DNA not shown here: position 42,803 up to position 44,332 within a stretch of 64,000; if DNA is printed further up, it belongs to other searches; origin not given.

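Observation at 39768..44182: CDP-3,6-dideoxyhexose-type operon ending in a DegT-family enzyme whose catalytic Lys is replaced by His (E1/ColD-like 3-dehydratase)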

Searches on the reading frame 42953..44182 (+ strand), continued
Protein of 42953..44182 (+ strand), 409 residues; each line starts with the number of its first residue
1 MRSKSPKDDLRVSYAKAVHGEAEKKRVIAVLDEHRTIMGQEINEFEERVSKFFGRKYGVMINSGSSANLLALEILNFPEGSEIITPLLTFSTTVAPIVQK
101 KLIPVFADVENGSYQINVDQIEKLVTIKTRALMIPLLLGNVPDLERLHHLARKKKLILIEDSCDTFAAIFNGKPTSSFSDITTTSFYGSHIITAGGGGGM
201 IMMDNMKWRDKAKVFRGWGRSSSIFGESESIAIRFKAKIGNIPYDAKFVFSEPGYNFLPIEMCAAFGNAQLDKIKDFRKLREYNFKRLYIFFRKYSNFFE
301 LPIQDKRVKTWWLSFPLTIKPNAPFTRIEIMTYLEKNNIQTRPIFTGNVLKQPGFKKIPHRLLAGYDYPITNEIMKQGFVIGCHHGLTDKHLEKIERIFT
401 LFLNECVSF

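Call 51: find_related_loci(query=A1, collection=metagenome_contigs, flank=7000)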
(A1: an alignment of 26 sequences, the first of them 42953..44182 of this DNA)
Query A1 (409 aa) in metagenome_contigs; peptide patterns used: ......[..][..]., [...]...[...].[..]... (x = any residue, [..] = any of these).
600 stretches matched a pattern (row limit reached: there are more); 568 encode a relative of the query (tblastn E <= 1e-3); the best 80 are kept; 80 distinct loci.
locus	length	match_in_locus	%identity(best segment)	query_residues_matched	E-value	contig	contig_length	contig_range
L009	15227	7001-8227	81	1-409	0e+0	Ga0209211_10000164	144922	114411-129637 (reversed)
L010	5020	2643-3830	65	10-406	0e+0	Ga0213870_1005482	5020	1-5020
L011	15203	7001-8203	65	4-405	0e+0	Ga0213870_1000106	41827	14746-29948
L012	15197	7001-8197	66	7-405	0e+0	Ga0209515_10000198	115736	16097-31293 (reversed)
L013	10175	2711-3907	66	4-403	0e+0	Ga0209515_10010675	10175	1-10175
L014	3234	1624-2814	67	7-404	0e+0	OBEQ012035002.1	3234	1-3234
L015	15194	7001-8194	62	4-403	1e-175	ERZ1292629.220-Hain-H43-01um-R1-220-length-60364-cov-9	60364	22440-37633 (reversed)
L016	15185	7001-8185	64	10-405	7e-175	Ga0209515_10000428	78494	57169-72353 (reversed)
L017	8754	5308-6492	59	7-402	3e-166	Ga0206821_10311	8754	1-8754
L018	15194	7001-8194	63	7-405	4e-166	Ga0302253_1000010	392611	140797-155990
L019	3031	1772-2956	60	7-403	3e-174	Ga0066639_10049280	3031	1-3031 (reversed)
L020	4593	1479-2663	62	8-403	2e-168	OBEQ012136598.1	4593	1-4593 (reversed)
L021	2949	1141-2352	58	1-405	2e-172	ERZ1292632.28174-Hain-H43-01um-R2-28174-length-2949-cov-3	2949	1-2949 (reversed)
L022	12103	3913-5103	68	7-403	0e+0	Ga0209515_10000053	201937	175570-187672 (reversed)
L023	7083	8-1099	65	39-403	1e-159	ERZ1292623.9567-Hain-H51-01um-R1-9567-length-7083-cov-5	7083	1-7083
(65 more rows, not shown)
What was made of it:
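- Tried and rejected: The alignment-based metagenome scan was needed to get 80 more (call 51).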

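Call 54: search_dna_similar(query=window:42953-44182:+, collection=plasmids, mode=protein, max_rows=25, max_evalue=1e-40)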
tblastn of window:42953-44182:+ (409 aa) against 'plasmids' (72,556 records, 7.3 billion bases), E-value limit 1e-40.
Records with a match: 65; places in all: 65; records where one place covers at least 80% of the query: 65.
Best place of each record, by identity: <60% 65.
By first word of the organism name: Streptomyces 28; Ensifer 7; Roseibium 6; Sinorhizobium 5; Labrenzia 4; Rhodococcus 2; Salmonella 2; Azospirillum 2; Palleronia 1; Leisingera 1; and 7 more.
By predicted mobility (MOB-suite, as given by PLSDB): non-mobilizable 58; mobilizable 6; conjugative 1.
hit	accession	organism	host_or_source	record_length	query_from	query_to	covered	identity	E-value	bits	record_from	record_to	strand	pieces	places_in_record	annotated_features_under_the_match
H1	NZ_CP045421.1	Palleronia sp. THAF1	pure culture,Surface of a polyethylene ...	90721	3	402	98%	48.3%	8e-117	381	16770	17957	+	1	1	aminotransferase class I/II-fold pyridoxal phosphate-dependent enzyme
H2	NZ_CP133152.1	Sinorhizobium chiapasense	Acaciella angustissima,cell culture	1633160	2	402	98%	47.4%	9e-117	381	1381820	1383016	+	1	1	none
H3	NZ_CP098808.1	Ensifer adhaerens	whole organism,soil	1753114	10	408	98%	47.6%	7e-115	375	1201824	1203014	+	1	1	none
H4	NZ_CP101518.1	Ensifer adhaerens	cell cuture,rhizosphere soil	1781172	10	408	98%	47.6%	7e-115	375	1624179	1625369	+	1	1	none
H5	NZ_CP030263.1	Ensifer adhaerens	Zea mays,whole organism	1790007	10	408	98%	47.6%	5e-114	373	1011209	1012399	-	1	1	none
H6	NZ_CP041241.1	Sinorhizobium mexicanum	Acaciella angustissima,cell culture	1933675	2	404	99%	46.9%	5e-118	385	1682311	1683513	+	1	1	none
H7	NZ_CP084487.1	Ensifer adhaerens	cellculture,soil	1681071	10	402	96%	48.1%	7e-115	375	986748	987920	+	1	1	none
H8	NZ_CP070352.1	Ensifer sp. PDNC004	cell culture,Plastic debris in ...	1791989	10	408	98%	47.4%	5e-114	373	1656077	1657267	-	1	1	none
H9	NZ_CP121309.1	Ensifer adhaerens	bacterial colony,soil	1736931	10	408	98%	47.4%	2e-113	371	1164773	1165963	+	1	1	none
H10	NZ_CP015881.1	Ensifer adhaerens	silty clay loam soil (pH 6.1)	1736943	10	408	98%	47.4%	2e-113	371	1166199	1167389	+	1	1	none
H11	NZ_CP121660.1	Sinorhizobium terangae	Desmanthus virgatus,cell culture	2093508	10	404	97%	47.1%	3e-116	380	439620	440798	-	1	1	none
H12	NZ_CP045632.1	Roseibium aggregatum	-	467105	10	404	97%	47.1%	3e-110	362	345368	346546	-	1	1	DegT/DnrJ/EryC1/StrS family aminotransferase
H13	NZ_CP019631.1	Roseibium algicola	Rhodosorus marinus,cell culture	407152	10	404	97%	47.1%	4e-110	362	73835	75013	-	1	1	DegT/DnrJ/EryC1/StrS family aminotransferase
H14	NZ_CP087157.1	Roseibium aggregatum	cell culture,seawater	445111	10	404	97%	47.1%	4e-110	362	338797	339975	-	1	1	DegT/DnrJ/EryC1/StrS family aminotransferase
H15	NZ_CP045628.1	Roseibium aggregatum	-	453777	10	404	97%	47.1%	4e-110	362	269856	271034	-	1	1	DegT/DnrJ/EryC1/StrS family aminotransferase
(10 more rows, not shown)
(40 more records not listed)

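Call 55: get_annotated_region(hit=H12, flank=9000)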
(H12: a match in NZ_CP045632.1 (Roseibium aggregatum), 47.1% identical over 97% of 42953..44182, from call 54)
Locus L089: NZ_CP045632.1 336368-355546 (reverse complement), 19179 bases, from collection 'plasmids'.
description: Roseibium aggregatum strain ZYF612 plasmid unnamed1, complete sequence
organism: Roseibium aggregatum (NCBI taxid 187304)
taxonomy: Bacteria; Pseudomonadota; Alphaproteobacteria; Hyphomicrobiales; Stappiaceae; Roseibium; Roseibium aggregatum
host: -; source: -; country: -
typing (MOB-suite, as given by PLSDB): non-mobilizable
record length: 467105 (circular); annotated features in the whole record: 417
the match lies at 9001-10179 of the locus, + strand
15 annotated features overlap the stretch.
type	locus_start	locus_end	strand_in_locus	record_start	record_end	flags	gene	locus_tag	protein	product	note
CDS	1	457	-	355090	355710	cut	-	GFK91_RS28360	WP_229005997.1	sugar transferase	GO:0006486 - protein glycosylation [Evidence IEA]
CDS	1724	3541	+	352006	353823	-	-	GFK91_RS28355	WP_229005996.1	nucleoside-diphosphate sugar epimerase/dehydratase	GO:0000271 - polysaccharide biosynthetic process [Evidence IEA]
CDS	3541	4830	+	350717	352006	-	-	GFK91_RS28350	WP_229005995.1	glycosyltransferase family 4 protein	-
CDS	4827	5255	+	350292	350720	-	-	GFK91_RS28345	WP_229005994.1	GtrA family protein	GO:0000271 - polysaccharide biosynthetic process [Evidence IEA]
CDS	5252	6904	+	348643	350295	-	-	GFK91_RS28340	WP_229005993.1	glycosyltransferase family 39 protein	-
CDS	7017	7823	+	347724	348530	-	rfbF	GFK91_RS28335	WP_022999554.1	glucose-1-phosphate cytidylyltransferase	GO:0009103 - lipopolysaccharide biosynthetic process [Evidence IEA]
CDS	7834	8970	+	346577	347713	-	rfbG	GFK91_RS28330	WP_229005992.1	CDP-glucose 4,6-dehydratase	GO:0009243 - O antigen biosynthetic process [Evidence IEA]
CDS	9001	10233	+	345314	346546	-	-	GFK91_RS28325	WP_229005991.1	DegT/DnrJ/EryC1/StrS family aminotransferase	-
CDS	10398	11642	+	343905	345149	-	-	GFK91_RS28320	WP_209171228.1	class I SAM-dependent methyltransferase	-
CDS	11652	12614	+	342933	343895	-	-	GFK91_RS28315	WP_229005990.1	NAD(P)-dependent oxidoreductase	-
CDS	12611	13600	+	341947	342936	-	-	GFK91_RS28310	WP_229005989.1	glycosyltransferase family 2 protein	-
CDS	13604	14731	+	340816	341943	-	-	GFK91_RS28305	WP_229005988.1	glycosyltransferase family 4 protein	-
CDS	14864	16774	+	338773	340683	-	-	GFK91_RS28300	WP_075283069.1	polysaccharide biosynthesis tyrosine autokinase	-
CDS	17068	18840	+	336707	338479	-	-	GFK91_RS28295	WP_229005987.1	hypothetical protein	-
CDS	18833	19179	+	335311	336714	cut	-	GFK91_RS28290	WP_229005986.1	hypothetical protein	-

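Call 56: get_annotated_region(hit=H1, flank=9000)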
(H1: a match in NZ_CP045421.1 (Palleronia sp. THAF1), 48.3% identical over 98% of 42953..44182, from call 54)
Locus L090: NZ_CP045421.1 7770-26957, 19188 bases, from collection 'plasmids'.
description: Palleronia sp. THAF1 plasmid pTHAF1_a, complete sequence
organism: Palleronia sp. THAF1 (NCBI taxid 2587842)
taxonomy: Bacteria; Pseudomonadota; Alphaproteobacteria; Rhodobacterales; Roseobacteraceae; Palleronia; Palleronia sp. THAF1
host: -; source: pure culture,Surface of a polyethylene microplastic particle present in tank 6 of a marine aquarium ...; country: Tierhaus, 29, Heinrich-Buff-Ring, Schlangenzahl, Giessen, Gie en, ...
typing (MOB-suite, as given by PLSDB): non-mobilizable
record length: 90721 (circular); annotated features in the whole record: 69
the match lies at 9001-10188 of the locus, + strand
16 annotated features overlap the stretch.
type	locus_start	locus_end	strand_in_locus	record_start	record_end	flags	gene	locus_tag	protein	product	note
CDS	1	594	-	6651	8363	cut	-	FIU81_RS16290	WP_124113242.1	hypothetical protein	-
CDS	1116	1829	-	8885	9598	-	-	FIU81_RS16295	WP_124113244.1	DnaA N-terminal domain-containing protein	-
CDS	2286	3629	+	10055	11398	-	-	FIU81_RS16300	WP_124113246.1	AAA family ATPase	-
CDS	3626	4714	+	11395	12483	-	-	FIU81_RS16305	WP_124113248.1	ParB N-terminal domain-containing protein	-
CDS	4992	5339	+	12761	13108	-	-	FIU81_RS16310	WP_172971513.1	GtrA family protein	GO:0000271 - polysaccharide biosynthetic process [Evidence IEA]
CDS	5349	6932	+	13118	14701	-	-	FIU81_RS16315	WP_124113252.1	hypothetical protein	-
CDS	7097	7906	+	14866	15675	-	rfbF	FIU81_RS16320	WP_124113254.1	glucose-1-phosphate cytidylyltransferase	GO:0009103 - lipopolysaccharide biosynthetic process [Evidence IEA]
CDS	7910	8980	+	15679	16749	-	rfbG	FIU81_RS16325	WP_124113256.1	CDP-glucose 4,6-dehydratase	GO:0009243 - O antigen biosynthetic process [Evidence IEA]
CDS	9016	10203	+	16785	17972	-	-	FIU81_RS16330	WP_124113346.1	aminotransferase class I/II-fold pyridoxal phosphate-dependent enzyme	GO:0009058 - biosynthetic process [Evidence IEA]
CDS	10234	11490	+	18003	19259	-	-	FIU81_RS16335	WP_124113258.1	class I SAM-dependent methyltransferase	-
CDS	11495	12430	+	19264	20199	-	-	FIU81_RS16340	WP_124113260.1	NAD(P)-dependent oxidoreductase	-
CDS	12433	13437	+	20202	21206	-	-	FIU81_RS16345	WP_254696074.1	glycosyltransferase family 2 protein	-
CDS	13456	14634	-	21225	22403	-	-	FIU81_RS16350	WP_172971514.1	glycosyltransferase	-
CDS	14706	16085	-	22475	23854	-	-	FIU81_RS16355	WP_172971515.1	hypothetical protein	-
CDS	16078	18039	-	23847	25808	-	-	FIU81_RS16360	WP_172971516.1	tyrosine-protein kinase family protein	-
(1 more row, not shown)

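Call 75: search_dna_similar(query=window:42953-44182:+, collection=plasmids, mode=protein, max_rows=30, max_evalue=1e-40, rows=spread)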
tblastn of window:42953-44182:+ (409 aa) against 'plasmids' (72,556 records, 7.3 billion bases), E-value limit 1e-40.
Records with a match: 65; places in all: 65; records where one place covers at least 80% of the query: 65.
Best place of each record, by identity: <60% 65.
By first word of the organism name: Streptomyces 28; Ensifer 7; Roseibium 6; Sinorhizobium 5; Labrenzia 4; Rhodococcus 2; Salmonella 2; Azospirillum 2; Palleronia 1; Leisingera 1; and 7 more.
By predicted mobility (MOB-suite, as given by PLSDB): non-mobilizable 58; mobilizable 6; conjugative 1.
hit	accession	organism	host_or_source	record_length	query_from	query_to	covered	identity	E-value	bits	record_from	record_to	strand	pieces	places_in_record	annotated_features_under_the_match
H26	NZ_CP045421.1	Palleronia sp. THAF1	pure culture,Surface of a polyethylene ...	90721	3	402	98%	48.3%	8e-117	381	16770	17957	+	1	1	aminotransferase class I/II-fold pyridoxal phosphate-dependent enzyme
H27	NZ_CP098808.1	Ensifer adhaerens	whole organism,soil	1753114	10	408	98%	47.6%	7e-115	375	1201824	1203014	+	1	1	none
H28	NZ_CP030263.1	Ensifer adhaerens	Zea mays,whole organism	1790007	10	408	98%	47.6%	5e-114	373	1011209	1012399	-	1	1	none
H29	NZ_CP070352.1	Ensifer sp. PDNC004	cell culture,Plastic debris in ...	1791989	10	408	98%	47.4%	5e-114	373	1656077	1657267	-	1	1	none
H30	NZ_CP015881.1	Ensifer adhaerens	silty clay loam soil (pH 6.1)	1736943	10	408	98%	47.4%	2e-113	371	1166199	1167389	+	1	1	none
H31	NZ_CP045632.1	Roseibium aggregatum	-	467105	10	404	97%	47.1%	3e-110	362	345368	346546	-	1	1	DegT/DnrJ/EryC1/StrS family aminotransferase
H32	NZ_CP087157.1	Roseibium aggregatum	cell culture,seawater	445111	10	404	97%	47.1%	4e-110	362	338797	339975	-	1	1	DegT/DnrJ/EryC1/StrS family aminotransferase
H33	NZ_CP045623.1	Roseibium aggregatum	-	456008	10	404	97%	47.1%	4e-110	362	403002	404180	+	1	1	DegT/DnrJ/EryC1/StrS family aminotransferase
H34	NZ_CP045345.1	Labrenzia sp. THAF187b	pure culture,Surface of a polyethylene ...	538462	10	404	97%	47.1%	5e-110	362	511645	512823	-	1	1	DegT/DnrJ/EryC1/StrS family aminotransferase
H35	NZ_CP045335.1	Labrenzia sp. THAF191a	pure culture,Surface of a polyethylene ...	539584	10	404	97%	47.1%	5e-110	362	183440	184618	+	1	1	DegT/DnrJ/EryC1/StrS family aminotransferase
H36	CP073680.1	Sinorhizobium meliloti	Medicago truncatula,cell culture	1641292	2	403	98%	44.8%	3e-107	354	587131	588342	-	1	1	none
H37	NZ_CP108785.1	Embleya sp. NBC_00888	-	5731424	11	405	97%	41.6%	6e-90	304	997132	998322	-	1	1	none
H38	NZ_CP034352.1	Streptomyces sp. W1SF4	-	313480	15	395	93%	36.7%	4e-56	206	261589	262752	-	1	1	rfbH: lipopolysaccharide biosynthesis protein RfbH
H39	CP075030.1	Salmonella enterica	-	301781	27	404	92%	36.2%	2e-58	213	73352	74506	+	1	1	rfbH: lipopolysaccharide biosynthesis protein RfbH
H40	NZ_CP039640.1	Azospirillum sp. TSH100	soil,soil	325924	12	403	96%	34.8%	4e-58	212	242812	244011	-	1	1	rfbH: lipopolysaccharide biosynthesis protein RfbH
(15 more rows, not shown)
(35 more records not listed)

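Call 76: get_annotated_region(hit=H39, flank=7000)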
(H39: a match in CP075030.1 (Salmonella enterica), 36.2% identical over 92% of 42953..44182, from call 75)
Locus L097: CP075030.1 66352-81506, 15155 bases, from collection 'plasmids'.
description: Salmonella enterica subsp. enterica serovar Abortusequi strain CFSAN022626 plasmid pCFSAN022626, complete sequence
organism: Salmonella enterica (NCBI taxid 607)
taxonomy: Bacteria; Pseudomonadota; Gammaproteobacteria; Enterobacterales; Enterobacteriaceae; Salmonella; Salmonella enterica
host: -; source: -; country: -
typing (MOB-suite, as given by PLSDB): non-mobilizable
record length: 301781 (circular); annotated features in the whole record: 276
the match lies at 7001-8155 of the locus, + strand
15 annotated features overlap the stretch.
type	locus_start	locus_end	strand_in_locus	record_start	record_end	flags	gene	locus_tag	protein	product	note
CDS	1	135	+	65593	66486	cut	galF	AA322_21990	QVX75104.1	GalU regulator GalF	-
CDS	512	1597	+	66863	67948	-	rfbB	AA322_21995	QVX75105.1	dTDP-glucose 4,6-dehydratase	-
CDS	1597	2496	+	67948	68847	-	rfbD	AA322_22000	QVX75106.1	dTDP-4-dehydrorhamnose reductase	-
CDS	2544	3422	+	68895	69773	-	rfbA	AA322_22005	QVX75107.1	glucose-1-phosphate thymidylyltransferase RfbA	-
CDS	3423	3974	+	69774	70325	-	rfbC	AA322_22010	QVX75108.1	dTDP-4-dehydrorhamnose 3,5-epimerase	-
CDS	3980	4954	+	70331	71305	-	-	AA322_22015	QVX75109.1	CDP-6-deoxy-delta-3,4-glucoseen reductase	-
CDS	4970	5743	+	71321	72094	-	rfbF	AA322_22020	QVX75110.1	glucose-1-phosphate cytidylyltransferase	-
CDS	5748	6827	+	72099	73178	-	rfbG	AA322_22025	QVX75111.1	CDP-glucose 4,6-dehydratase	-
CDS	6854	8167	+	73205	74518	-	rfbH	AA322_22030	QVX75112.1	lipopolysaccharide biosynthesis protein RfbH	-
CDS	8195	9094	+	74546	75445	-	-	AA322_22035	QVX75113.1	CDP-abequose synthase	-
CDS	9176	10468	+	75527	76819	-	-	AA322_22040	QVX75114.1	MATE family efflux transporter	-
CDS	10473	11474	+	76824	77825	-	rfbV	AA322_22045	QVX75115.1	abequosyltransferase RfbV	-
CDS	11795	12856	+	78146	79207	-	-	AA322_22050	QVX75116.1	glycosyltransferase family 4 protein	-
CDS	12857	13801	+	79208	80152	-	rfbN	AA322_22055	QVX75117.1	O antigen biosynthesis rhamnosyltransferase RfbN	-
CDS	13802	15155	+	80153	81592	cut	-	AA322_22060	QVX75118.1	mannose-1-phosphate guanylyltransferase/mannose-6-phosphate isomerase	-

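Call 77: get_annotated_region(hit=H40, flank=7000)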
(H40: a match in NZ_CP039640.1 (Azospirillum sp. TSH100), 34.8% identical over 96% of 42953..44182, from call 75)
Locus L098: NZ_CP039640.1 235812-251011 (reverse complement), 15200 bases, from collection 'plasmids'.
description: Azospirillum sp. TSH100 plasmid p1, complete sequence
organism: Azospirillum sp. TSH100 (NCBI taxid 652764)
taxonomy: Bacteria; Pseudomonadota; Alphaproteobacteria; Rhodospirillales; Azospirillaceae; Azospirillum; Azospirillum sp. TSH100
host: -; source: soil,soil; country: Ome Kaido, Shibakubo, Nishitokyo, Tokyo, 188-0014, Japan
typing (MOB-suite, as given by PLSDB): non-mobilizable; replicon rep_cluster_1806
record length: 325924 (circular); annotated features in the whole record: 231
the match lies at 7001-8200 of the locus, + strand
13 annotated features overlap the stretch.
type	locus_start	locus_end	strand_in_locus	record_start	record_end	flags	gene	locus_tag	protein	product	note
CDS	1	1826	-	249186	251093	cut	-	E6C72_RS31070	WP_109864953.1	hypothetical protein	-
CDS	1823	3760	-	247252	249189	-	asnB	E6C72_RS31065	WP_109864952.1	asparagine synthase (glutamine-hydrolyzing)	GO:0006529 - asparagine biosynthetic process [Evidence IEA]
CDS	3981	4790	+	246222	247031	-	-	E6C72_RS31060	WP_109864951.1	FkbM family methyltransferase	-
CDS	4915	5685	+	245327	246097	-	rfbF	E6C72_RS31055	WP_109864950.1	glucose-1-phosphate cytidylyltransferase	GO:0009103 - lipopolysaccharide biosynthetic process [Evidence IEA]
CDS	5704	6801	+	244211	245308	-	rfbG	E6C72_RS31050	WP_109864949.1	CDP-glucose 4,6-dehydratase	GO:0009243 - O antigen biosynthetic process [Evidence IEA]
CDS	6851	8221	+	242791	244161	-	rfbH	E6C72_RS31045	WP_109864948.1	lipopolysaccharide biosynthesis protein RfbH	-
CDS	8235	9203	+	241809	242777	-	-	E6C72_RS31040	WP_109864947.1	NAD(P)-dependent oxidoreductase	-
CDS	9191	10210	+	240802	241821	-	-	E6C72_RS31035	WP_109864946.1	GDP-mannose 4,6-dehydratase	-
CDS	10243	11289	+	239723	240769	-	-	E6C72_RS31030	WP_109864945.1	hypothetical protein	-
CDS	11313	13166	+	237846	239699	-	-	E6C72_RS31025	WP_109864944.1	glycosyltransferase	-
CDS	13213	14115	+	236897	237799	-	-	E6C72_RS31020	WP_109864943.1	NAD(P)-dependent oxidoreductase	-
CDS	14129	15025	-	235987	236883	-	-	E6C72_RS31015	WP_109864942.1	glycosyltransferase family 2 protein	-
CDS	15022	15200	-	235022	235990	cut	-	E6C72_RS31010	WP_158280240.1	glycosyltransferase family 2 protein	-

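Call 98: predict_structure(alignment_id=A1)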
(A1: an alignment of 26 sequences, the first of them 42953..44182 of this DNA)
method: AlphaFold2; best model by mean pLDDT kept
length: 409 residues; sequences in the alignment: 26
mean_pLDDT: 84.2   pTM: 0.83
mean pLDDT of the five models: 84.2, 82.2, 81.1, 78.6, 77.4
residues with pLDDT >= 90: 216; 70-90: 124; 50-70: 44; < 50: 25
segments of 3 or more residues with pLDDT < 50: 1-5, 219-228, 251-255
pLDDT, mean of each block of 10 residues (from residue 1): 53 73 88 75 92 94 85 95 94 89 96 88 96 90 95 97 88 96 81 71 95 68 45 55 52 56 88 89 93 94 89 89 94 93 83 90 93 92 84 95 80
secondary structure, 60 per line:
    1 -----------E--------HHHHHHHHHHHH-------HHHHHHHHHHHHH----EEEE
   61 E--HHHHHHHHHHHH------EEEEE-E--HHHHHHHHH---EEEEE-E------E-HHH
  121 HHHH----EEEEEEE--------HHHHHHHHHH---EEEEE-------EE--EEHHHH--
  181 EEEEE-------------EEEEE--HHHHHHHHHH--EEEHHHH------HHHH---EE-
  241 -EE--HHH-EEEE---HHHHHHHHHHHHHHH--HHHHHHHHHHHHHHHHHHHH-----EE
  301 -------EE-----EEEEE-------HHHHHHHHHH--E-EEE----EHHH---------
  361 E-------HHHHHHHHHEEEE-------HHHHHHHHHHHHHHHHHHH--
elements in order: H21-32 H40-52 E57-61 H64-75 E82-86 H91-99 E103-107 H118-124 E129-135 H144-153 E157-161 H175-178 E181-185 E199-203 H206-215 E218-220 H221-224 H231-234 E250-253 H257-271 H274-293 E315-319 H327-336 E341-343 H369-377 E378-381 H389-407
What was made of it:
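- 43604..43666 (+): Loop W218-K238 (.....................), which replaces the E1 Cys-X-Cys-X7-Cys iron-sulfur loop. Low pLDDT in the monomer model (call 98).
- The loop replacing the Fe-S region is poorly modelled (call 98).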
